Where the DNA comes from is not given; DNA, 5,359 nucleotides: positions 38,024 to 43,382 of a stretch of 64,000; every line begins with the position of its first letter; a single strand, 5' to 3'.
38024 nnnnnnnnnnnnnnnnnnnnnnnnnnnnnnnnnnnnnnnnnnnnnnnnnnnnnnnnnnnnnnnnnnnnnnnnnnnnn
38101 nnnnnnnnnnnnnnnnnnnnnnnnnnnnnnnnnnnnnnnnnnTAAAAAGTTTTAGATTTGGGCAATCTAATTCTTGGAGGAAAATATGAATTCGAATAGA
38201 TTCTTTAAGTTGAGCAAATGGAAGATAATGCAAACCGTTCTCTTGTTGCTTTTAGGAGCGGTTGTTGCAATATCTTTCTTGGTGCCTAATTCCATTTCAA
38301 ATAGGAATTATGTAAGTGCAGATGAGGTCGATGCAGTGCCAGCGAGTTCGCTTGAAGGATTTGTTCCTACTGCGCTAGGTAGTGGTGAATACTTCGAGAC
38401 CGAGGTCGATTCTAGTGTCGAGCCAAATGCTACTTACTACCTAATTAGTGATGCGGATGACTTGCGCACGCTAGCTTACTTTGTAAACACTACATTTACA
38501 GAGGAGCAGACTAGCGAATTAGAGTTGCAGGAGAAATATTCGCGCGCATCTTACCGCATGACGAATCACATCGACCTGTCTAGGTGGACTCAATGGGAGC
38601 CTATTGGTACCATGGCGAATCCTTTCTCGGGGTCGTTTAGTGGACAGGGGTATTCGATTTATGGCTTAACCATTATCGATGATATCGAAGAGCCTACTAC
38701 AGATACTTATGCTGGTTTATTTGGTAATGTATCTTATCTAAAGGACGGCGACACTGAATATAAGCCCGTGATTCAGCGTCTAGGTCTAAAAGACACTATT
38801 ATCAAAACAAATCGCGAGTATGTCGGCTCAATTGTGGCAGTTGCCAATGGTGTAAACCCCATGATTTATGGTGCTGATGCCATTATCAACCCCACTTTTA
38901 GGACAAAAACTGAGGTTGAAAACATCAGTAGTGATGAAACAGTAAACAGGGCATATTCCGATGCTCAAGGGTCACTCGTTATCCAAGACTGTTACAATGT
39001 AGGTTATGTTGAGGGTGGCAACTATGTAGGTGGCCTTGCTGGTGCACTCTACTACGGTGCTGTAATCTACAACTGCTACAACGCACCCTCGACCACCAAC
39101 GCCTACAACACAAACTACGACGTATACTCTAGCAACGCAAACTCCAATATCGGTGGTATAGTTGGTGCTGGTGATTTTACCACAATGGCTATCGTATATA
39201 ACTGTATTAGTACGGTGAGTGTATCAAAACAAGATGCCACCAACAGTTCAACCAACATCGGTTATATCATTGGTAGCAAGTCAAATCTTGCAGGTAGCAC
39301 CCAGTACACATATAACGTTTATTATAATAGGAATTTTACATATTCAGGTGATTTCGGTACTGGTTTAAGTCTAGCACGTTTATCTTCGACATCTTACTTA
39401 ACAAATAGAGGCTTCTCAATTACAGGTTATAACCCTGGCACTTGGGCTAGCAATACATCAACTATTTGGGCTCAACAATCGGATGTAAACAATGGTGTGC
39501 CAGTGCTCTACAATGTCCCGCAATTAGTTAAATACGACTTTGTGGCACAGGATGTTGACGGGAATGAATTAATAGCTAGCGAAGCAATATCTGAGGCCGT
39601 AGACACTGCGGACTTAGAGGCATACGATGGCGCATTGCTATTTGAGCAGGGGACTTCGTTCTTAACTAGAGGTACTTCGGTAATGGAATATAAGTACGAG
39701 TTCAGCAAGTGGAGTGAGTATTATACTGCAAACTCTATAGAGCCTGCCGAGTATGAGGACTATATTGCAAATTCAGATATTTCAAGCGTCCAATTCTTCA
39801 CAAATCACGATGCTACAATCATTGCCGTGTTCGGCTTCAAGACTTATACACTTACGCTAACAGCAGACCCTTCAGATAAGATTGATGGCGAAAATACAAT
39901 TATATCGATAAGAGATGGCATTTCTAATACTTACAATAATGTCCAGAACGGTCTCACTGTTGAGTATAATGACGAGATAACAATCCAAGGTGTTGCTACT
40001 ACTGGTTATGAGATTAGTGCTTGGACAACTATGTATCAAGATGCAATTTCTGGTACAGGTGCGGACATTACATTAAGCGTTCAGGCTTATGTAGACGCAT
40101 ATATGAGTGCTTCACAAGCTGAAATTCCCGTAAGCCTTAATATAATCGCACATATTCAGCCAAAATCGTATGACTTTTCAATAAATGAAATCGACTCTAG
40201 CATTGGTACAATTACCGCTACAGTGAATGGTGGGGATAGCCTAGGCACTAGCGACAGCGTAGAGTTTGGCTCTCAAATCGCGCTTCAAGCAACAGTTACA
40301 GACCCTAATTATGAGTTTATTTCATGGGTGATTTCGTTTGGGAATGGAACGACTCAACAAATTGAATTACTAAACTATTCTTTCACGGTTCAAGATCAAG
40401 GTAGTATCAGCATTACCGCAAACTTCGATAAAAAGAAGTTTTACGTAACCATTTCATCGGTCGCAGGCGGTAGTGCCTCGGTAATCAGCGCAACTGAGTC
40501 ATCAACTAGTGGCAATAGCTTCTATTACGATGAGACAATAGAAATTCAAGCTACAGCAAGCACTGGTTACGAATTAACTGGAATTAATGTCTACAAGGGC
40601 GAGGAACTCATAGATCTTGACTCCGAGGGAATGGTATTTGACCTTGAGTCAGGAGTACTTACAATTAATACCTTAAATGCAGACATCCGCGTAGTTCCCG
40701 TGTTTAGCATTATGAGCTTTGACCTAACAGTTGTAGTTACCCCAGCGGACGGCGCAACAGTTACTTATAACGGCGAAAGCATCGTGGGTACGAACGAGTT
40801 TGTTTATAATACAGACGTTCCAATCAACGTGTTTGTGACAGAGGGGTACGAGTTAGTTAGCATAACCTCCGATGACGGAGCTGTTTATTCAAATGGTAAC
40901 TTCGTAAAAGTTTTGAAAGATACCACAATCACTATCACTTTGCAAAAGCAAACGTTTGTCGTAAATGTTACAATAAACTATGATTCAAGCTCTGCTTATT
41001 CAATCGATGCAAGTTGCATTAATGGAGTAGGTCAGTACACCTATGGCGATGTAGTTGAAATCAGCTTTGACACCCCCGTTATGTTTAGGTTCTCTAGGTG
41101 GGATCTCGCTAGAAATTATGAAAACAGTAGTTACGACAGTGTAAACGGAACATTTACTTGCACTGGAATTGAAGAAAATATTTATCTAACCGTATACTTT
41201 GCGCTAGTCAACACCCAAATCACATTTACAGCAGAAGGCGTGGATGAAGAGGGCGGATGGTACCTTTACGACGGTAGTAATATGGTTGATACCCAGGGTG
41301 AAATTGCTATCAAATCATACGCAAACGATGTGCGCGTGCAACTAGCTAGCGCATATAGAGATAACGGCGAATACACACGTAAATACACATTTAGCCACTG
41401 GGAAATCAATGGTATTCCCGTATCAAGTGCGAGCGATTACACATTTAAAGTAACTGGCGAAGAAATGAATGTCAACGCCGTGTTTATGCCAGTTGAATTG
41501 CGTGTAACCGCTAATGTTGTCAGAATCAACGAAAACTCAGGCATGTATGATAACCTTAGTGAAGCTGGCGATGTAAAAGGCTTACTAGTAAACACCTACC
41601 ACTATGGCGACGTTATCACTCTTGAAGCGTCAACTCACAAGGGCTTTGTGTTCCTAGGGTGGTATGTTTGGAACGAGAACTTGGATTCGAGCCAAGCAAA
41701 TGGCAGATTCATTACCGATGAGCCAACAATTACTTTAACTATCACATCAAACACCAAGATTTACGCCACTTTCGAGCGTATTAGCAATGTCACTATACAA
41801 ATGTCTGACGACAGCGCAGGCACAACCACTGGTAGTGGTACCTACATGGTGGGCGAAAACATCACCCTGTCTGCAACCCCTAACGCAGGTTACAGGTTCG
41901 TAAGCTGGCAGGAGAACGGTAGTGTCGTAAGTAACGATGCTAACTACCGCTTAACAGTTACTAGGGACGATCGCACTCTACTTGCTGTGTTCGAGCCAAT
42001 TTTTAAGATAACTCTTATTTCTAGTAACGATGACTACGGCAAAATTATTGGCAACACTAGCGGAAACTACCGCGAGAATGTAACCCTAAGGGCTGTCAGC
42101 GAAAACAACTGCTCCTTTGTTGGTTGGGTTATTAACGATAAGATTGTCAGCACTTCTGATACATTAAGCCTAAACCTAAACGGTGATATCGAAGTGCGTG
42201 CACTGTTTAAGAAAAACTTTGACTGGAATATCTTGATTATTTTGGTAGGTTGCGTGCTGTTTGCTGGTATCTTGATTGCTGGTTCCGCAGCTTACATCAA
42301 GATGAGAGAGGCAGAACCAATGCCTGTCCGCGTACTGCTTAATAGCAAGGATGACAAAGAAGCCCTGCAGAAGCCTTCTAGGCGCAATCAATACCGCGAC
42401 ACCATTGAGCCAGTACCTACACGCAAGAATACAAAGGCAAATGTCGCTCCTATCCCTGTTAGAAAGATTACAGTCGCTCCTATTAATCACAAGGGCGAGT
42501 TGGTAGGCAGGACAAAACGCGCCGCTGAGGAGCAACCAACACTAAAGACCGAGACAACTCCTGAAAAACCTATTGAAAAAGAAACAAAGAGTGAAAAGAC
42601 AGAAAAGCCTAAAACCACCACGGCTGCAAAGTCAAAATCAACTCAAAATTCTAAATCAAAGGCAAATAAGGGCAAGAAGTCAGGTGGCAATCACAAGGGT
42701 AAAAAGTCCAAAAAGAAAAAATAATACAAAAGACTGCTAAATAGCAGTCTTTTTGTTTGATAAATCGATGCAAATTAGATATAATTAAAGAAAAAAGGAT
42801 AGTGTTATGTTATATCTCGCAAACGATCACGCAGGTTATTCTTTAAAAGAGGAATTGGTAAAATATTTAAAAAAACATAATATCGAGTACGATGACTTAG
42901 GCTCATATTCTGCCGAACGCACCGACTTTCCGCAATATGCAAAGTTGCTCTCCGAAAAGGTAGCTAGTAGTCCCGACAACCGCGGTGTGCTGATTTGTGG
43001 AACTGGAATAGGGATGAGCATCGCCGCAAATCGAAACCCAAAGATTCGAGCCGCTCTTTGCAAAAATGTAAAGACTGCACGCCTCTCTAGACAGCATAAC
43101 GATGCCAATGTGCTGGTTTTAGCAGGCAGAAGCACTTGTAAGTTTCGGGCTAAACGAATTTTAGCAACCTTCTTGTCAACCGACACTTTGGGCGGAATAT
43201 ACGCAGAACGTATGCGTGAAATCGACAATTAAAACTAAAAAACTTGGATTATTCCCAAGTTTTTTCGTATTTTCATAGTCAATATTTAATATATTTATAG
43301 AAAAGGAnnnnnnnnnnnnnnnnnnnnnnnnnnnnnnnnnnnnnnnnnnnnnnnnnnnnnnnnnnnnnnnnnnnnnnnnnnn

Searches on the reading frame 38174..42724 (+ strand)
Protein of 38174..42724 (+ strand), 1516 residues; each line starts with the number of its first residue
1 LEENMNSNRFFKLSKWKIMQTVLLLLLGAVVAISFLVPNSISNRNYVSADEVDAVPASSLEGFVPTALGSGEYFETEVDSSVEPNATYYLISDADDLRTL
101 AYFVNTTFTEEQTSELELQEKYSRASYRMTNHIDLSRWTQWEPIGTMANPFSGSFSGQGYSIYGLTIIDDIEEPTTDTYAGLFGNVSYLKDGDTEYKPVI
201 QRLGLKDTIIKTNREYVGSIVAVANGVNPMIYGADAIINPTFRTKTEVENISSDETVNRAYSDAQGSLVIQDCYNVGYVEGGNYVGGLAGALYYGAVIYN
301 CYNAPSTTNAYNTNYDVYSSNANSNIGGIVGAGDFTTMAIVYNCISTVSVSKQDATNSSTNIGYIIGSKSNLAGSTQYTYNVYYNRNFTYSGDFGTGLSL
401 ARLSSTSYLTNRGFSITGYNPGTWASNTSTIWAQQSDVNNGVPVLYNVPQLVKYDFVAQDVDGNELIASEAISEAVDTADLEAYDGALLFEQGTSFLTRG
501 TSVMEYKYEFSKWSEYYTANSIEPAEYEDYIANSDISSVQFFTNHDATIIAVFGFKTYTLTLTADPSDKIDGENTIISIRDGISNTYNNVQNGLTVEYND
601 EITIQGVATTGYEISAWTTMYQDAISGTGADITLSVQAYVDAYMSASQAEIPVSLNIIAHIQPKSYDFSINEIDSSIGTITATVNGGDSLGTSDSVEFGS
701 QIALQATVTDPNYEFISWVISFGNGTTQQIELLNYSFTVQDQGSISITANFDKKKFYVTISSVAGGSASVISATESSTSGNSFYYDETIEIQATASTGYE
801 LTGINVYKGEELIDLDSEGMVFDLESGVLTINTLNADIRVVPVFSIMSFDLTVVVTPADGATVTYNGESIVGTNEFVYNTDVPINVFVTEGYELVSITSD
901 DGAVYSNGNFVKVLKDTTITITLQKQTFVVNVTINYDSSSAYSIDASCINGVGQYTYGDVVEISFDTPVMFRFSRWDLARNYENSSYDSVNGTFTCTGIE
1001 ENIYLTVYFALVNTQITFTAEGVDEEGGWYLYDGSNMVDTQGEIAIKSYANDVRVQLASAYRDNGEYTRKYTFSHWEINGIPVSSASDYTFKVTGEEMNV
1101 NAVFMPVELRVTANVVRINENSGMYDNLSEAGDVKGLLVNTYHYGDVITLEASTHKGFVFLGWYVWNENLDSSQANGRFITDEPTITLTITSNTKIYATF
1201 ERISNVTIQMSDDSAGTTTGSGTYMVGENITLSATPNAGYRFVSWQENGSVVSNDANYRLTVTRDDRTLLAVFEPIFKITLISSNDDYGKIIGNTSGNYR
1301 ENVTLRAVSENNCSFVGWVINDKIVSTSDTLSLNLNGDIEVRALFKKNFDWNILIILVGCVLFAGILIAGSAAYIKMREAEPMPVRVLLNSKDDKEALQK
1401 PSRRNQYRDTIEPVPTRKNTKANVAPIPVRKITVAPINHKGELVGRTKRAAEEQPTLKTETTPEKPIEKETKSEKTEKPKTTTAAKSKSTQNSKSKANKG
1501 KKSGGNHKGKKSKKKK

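Call 41: search_protein_families(library=pfam, proteins=[window:38174-42724:+], max_evalue=0.00001)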
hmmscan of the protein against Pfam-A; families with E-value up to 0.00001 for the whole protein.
window:38174-42724:+ (1516 aa): 2 families
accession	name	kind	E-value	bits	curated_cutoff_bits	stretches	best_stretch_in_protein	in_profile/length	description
PF18998.6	Flg_new_2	-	9.8e-37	125.2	23.6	1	1207-1276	2-72/73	Divergent InlB B-repeat domain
PF09479.16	Flg_new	-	4.2e-07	30.4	27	0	1214-1271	7-64/65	Listeria-Bacteroides repeat domain (List_Bact_rpt)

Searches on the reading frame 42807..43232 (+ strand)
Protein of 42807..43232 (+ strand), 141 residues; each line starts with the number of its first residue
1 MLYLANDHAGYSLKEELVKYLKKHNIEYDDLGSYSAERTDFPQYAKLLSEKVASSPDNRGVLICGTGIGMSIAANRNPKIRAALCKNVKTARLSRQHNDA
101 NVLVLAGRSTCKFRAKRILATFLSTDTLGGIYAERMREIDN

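Call 38: search_protein_families(library=pfam, proteins=[window:42807-43232:+], max_evalue=0.001)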
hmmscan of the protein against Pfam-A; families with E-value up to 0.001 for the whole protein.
window:42807-43232:+ (141 aa): 1 family
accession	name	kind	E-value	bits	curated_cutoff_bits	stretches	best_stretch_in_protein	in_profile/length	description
PF02502.23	LacAB_rpiB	-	4.1e-47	160.1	24.7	1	3-139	2-138/138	Ribose/Galactose Isomerase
